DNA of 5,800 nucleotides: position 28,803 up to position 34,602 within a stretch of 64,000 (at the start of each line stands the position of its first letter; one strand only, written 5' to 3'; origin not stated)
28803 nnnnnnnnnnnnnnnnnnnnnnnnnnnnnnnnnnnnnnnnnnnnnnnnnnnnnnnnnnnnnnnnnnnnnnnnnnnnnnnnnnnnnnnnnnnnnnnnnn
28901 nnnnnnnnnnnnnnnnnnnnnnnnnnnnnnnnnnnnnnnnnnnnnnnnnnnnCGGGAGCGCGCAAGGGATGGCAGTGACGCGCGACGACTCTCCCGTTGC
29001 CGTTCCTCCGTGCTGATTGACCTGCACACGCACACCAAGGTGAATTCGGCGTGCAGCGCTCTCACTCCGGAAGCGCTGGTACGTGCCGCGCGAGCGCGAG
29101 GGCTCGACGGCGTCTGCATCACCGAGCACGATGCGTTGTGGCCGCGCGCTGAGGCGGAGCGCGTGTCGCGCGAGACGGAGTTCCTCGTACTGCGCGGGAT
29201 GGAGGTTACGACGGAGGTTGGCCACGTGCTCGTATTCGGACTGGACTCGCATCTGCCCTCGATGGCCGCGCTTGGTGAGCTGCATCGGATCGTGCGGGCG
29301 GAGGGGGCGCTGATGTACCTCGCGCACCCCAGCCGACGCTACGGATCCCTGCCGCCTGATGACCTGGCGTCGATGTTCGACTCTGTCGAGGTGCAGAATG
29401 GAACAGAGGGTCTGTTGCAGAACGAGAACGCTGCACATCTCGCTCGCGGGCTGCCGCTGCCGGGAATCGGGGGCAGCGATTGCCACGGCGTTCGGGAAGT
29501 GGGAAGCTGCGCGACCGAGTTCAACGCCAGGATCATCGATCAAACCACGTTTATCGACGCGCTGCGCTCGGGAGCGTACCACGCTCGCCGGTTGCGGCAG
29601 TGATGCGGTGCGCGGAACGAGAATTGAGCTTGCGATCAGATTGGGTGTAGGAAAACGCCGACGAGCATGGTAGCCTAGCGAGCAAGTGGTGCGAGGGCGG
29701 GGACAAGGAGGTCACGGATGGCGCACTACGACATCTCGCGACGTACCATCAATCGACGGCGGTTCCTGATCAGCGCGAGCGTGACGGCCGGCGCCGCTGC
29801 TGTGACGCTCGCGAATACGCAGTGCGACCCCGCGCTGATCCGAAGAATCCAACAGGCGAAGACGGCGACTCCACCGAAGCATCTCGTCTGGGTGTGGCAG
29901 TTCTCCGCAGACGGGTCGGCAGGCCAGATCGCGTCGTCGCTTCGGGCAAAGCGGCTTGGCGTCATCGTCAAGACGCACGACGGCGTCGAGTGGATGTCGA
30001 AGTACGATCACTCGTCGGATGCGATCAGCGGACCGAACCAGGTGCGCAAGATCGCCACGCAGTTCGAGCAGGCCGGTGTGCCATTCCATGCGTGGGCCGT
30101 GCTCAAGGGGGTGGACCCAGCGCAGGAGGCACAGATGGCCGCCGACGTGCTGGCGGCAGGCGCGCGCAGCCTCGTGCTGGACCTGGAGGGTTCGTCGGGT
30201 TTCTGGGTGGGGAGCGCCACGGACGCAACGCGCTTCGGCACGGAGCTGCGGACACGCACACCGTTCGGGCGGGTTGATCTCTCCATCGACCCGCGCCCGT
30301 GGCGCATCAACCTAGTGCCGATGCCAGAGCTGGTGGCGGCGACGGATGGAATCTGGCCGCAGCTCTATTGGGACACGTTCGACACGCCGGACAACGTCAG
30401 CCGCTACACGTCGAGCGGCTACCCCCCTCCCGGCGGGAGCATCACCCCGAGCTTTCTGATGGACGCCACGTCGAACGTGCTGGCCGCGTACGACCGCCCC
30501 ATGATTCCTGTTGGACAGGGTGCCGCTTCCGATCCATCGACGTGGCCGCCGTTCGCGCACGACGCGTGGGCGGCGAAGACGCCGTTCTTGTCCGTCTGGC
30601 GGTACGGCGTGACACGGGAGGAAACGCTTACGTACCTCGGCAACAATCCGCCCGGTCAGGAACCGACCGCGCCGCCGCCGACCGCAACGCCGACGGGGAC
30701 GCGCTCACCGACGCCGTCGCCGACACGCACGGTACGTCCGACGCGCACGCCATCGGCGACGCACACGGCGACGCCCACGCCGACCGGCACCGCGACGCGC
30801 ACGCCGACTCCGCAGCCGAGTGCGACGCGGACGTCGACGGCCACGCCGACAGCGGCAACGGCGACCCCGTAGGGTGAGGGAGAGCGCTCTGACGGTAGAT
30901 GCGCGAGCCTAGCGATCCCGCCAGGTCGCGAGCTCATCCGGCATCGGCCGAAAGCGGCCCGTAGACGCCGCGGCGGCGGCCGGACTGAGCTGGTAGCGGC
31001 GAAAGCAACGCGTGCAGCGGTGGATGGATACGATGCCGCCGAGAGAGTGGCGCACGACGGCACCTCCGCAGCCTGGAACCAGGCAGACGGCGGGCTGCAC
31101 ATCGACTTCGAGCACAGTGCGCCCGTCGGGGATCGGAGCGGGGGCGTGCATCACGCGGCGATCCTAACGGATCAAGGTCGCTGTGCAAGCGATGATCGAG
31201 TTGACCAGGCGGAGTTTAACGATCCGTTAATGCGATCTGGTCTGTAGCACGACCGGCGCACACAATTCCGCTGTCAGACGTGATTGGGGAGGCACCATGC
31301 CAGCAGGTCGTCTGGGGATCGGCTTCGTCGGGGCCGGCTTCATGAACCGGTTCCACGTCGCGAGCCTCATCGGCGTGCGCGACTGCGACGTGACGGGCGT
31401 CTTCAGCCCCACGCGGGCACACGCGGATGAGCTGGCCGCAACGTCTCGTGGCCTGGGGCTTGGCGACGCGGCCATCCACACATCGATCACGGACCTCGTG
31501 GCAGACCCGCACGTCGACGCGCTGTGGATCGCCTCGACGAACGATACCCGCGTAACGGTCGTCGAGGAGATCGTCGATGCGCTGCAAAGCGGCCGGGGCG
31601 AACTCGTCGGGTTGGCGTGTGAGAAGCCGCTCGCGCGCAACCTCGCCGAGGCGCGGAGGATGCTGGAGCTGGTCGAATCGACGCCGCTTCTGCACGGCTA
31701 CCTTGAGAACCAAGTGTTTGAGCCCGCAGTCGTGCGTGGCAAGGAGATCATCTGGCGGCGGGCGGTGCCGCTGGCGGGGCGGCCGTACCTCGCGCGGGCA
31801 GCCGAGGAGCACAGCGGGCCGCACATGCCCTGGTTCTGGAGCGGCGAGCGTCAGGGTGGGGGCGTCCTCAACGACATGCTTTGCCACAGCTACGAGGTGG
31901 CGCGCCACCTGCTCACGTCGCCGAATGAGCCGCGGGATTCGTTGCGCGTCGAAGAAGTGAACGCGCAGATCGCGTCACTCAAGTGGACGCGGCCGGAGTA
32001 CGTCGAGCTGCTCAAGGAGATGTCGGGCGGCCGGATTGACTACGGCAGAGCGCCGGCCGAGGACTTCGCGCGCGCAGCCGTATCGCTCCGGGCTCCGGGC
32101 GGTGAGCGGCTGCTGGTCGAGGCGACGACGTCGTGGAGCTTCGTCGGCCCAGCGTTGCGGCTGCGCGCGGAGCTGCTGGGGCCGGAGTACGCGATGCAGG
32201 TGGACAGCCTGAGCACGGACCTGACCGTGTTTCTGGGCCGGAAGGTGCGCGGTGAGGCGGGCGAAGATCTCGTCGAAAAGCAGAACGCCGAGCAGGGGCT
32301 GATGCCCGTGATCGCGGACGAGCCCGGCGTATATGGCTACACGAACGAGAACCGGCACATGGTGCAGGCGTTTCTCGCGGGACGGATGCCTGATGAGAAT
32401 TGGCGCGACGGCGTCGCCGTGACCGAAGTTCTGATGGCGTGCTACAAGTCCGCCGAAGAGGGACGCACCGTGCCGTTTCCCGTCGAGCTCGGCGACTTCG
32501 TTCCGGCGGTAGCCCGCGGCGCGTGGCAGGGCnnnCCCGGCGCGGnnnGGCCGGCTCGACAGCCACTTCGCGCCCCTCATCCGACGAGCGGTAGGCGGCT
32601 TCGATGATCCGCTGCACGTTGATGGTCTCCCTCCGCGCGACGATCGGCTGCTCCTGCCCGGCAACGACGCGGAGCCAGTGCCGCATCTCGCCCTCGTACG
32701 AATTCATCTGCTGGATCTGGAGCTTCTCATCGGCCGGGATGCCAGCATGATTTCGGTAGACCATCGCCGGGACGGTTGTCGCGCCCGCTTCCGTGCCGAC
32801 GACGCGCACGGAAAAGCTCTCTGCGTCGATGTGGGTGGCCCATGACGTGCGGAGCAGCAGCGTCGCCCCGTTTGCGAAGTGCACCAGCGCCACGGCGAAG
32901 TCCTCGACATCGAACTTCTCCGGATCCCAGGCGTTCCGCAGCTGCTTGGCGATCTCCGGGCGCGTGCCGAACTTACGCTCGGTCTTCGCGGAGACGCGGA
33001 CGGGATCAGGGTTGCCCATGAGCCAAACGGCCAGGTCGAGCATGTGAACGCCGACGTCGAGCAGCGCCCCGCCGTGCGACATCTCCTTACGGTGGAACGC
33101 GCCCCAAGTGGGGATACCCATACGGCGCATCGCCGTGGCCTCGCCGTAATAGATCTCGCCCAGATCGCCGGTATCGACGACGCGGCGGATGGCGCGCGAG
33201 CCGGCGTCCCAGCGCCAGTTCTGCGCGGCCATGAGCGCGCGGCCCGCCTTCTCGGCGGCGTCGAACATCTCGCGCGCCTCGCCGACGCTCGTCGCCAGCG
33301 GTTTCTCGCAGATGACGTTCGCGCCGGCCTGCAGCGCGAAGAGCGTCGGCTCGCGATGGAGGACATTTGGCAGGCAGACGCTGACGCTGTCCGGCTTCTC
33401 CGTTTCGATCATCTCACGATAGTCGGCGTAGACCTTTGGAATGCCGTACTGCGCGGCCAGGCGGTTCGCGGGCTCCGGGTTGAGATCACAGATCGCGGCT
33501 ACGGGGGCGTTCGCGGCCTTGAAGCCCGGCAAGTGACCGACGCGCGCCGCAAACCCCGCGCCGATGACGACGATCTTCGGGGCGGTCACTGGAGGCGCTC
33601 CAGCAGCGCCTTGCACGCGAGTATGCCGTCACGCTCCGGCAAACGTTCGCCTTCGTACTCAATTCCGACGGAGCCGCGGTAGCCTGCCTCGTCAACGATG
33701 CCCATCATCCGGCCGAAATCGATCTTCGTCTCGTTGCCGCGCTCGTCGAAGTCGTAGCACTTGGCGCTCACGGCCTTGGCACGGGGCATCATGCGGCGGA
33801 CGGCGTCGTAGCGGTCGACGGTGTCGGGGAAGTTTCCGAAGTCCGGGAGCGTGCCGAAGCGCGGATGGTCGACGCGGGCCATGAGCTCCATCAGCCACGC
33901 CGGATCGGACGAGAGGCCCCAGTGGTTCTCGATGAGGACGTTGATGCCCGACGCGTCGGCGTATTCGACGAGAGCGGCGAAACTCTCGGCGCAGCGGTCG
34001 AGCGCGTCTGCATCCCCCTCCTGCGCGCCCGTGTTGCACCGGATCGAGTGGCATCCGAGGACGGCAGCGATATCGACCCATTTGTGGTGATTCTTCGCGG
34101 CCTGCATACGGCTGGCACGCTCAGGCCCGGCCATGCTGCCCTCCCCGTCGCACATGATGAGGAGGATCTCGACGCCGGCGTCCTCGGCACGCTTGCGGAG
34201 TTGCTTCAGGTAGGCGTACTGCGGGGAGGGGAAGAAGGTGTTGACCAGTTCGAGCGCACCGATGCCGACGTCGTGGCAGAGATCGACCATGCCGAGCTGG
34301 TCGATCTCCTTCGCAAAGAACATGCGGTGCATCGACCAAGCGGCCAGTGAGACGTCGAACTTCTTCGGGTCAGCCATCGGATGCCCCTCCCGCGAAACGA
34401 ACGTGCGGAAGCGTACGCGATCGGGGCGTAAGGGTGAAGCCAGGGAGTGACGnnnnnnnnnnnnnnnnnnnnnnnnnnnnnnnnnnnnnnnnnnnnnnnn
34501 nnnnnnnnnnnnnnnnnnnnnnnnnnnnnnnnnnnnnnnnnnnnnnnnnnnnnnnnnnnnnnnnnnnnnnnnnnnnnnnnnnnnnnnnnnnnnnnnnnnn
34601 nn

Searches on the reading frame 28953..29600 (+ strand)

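Call 23: search_protein_families(library=pfam, proteins=[window:28953-29600:+], max_evalue=0.001)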
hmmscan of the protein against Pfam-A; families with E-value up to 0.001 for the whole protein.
window:28953-29600:+ (216 aa): 2 families
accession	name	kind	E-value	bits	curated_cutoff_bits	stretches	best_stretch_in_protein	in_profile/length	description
PF13263.12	PHP_C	-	1.1e-15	57.3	21.3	1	156-208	3-55/56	PHP-associated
PF02811.25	PHP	-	1.8e-07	32.1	26.4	1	23-88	1-66/164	PHP domain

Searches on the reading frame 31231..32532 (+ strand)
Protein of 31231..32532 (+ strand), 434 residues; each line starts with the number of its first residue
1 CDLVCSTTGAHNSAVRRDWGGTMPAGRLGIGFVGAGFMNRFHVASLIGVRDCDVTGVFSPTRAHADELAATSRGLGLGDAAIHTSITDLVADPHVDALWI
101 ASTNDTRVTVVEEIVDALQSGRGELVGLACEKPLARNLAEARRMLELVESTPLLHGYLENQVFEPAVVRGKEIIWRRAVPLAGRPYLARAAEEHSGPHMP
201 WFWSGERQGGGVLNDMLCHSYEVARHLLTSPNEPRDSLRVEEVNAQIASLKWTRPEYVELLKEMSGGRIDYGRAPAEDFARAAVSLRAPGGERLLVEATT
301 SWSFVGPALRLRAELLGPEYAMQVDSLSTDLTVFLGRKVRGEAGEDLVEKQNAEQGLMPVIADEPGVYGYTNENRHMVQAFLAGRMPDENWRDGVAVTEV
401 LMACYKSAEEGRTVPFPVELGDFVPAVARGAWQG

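Call 23: search_protein_families(library=pfam, proteins=[window:31231-32532:+], max_evalue=0.001)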
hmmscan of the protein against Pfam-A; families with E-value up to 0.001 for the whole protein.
window:31231-32532:+ (434 aa): 3 families
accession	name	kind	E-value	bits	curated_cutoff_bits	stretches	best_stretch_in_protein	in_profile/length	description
PF01408.29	GFO_IDH_MocA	-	7.2e-13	49.7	24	1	29-151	2-112/120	Oxidoreductase family, NAD-binding Rossmann fold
PF22725.1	GFO_IDH_MocA_C3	-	6.7e-07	29.8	27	1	183-313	14-114/124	GFO/IDH/MocA C-terminal domain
PF02894.22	GFO_IDH_MocA_C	-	1.4e-06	28.7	22.9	1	206-415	36-217/218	Oxidoreductase family, C-terminal alpha/beta domain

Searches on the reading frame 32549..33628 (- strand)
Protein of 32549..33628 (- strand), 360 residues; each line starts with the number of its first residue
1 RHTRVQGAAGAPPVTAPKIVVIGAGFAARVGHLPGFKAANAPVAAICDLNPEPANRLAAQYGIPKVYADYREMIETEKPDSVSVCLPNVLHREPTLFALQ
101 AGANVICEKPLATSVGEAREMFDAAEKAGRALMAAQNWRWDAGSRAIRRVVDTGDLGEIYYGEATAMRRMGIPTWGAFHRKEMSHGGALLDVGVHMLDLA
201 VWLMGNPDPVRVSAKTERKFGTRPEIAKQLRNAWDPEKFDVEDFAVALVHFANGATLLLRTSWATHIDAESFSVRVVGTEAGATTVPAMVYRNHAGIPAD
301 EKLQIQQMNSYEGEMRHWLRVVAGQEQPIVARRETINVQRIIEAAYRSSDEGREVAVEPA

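Call 23: search_protein_families(library=pfam, proteins=[window:32549-33628:-], max_evalue=0.001)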
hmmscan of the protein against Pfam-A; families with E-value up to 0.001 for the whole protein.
window:32549-33628:- (360 aa): 3 families
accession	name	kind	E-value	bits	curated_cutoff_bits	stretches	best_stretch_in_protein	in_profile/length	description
PF01408.29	GFO_IDH_MocA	-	2.7e-28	99.5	24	1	18-134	2-118/120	Oxidoreductase family, NAD-binding Rossmann fold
PF22725.1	GFO_IDH_MocA_C3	-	3e-24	85.8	27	1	145-282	2-122/124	GFO/IDH/MocA C-terminal domain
PF02894.22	GFO_IDH_MocA_C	-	1.4e-22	81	22.9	1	150-357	3-218/218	Oxidoreductase family, C-terminal alpha/beta domain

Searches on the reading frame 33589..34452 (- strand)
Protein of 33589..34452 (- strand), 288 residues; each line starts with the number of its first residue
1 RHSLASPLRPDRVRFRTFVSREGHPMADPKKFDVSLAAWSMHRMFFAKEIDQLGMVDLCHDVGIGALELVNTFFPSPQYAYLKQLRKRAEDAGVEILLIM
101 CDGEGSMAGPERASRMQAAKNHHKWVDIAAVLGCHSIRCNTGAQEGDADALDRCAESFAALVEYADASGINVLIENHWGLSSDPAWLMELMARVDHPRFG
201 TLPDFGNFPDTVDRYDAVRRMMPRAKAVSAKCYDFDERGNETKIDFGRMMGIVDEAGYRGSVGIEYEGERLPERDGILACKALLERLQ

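Call 23: search_protein_families(library=pfam, proteins=[window:33589-34452:-], max_evalue=0.001)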
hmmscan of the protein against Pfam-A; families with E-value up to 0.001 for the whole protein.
window:33589-34452:- (288 aa): 1 family
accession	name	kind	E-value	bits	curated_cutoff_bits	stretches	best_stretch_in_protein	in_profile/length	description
PF01261.30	AP_endonuc_2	-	2.5e-27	96.6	31.1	1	56-276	1-238/249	Xylose isomerase-like TIM barrel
